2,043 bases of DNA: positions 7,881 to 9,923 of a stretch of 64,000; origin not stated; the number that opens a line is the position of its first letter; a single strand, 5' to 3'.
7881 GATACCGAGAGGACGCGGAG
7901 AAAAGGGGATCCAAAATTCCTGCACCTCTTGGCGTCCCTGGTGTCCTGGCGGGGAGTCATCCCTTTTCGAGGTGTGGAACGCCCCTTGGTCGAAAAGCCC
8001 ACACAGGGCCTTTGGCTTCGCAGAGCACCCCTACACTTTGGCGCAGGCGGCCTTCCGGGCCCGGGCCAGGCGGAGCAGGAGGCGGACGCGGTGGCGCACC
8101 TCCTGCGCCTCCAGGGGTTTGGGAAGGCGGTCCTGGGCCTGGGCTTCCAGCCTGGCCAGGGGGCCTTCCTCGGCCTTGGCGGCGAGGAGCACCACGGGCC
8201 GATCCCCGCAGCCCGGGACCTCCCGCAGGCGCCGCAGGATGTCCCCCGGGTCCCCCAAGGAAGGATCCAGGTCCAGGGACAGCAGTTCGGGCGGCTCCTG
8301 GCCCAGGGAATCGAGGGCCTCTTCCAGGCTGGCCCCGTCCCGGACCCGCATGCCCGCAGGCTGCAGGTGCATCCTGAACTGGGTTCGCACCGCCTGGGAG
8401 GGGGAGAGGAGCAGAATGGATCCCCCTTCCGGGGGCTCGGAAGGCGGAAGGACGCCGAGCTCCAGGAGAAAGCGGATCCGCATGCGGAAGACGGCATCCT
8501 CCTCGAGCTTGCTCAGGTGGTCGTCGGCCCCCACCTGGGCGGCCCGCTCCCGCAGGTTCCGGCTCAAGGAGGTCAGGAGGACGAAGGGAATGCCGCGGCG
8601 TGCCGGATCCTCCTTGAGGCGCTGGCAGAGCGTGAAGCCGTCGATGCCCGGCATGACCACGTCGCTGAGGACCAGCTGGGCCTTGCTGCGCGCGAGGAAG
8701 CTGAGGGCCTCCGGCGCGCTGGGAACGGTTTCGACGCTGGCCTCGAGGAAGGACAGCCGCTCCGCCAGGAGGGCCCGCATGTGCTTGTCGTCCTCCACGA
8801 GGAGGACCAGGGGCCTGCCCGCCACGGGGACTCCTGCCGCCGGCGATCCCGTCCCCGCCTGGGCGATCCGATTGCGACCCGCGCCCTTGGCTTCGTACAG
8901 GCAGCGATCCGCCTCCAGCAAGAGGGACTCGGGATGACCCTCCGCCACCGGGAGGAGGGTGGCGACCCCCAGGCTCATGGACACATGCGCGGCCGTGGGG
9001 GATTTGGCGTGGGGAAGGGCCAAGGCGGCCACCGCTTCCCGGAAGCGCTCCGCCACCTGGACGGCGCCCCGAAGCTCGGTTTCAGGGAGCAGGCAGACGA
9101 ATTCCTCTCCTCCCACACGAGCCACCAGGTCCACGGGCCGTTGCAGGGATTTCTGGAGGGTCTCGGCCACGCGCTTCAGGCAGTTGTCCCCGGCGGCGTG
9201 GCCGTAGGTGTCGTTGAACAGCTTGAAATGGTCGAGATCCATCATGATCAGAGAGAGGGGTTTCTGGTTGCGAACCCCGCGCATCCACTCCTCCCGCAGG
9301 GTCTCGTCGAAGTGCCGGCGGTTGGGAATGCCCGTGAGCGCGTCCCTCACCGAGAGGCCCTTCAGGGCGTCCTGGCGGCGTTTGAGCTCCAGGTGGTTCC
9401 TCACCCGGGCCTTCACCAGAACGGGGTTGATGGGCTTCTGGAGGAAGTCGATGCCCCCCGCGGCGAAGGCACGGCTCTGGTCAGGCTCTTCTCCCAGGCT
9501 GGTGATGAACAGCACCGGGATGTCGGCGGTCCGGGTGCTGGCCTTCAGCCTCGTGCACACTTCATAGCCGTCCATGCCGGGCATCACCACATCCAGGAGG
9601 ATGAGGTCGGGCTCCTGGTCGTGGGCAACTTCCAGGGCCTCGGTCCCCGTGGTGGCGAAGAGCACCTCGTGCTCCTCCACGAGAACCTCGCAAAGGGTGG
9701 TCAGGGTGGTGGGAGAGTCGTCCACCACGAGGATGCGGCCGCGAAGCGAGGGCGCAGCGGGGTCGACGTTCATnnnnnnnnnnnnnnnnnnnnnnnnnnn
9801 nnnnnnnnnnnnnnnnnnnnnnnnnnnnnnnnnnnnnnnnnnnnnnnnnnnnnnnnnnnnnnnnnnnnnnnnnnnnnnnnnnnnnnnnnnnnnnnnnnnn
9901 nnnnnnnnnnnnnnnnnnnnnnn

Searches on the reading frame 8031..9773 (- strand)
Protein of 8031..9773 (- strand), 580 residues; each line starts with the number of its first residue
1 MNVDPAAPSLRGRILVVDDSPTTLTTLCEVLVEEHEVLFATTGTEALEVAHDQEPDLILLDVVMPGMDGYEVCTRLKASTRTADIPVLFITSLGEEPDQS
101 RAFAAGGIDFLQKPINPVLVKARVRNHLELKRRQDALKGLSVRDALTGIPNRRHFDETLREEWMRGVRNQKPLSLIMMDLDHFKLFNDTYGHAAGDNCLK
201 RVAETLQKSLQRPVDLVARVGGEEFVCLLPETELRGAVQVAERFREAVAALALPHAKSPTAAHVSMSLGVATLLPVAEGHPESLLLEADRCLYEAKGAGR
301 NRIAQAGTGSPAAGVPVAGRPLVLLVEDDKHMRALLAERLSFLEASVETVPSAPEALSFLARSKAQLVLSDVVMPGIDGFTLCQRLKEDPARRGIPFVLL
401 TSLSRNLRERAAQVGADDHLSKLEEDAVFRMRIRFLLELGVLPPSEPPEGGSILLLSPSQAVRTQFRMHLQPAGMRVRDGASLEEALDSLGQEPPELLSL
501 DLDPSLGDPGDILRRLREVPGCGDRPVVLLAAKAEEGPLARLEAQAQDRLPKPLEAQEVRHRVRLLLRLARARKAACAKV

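Call 18: search_protein_families(library=pfam, proteins=[window:8031-9773:-], max_evalue=0.01)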
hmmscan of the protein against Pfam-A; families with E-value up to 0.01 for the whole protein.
window:8031-9773:- (580 aa): 2 families
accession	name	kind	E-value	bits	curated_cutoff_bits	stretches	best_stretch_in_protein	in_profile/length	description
PF00072.30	Response_reg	-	7.9e-54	181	30.2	3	14-124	1-110/111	Response regulator receiver domain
PF00990.26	GGDEF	-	1.3e-51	175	23.8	1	142-302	2-161/161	Diguanylate cyclase, GGDEF domain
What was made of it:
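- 8031..9773 (-): Response regulator with a GGDEF domain; right neighbour of copy B (context). Pfam (call 18).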
